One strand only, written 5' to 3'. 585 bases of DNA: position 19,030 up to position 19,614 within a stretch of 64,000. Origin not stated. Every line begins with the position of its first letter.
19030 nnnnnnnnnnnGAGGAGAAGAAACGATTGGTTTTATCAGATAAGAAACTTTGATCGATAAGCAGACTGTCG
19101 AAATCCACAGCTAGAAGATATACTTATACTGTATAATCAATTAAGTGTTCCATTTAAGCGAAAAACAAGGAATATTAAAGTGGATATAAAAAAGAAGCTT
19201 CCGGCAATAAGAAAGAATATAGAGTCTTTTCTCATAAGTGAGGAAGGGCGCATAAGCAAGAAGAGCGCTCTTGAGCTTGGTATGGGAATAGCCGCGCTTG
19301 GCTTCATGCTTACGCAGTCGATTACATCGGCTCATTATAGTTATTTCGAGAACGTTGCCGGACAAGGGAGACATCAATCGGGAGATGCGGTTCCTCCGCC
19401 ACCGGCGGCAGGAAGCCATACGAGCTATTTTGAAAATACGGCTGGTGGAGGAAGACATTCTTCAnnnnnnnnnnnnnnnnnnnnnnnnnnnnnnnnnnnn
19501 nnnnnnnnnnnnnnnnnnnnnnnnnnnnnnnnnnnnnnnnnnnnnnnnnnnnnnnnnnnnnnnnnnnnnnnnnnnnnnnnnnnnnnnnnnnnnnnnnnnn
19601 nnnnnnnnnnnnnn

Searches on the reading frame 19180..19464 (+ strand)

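Call 59: search_protein_families(library=pfam, proteins=[window:19180-19464:+], max_evalue=10)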
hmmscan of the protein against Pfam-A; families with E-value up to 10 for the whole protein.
seq(95 aa): 1 family
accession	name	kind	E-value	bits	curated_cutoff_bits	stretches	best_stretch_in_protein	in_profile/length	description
PF10725.14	DUF2517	-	0.1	12.9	25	1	32-59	16-43/61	Protein of unknown function (DUF2517)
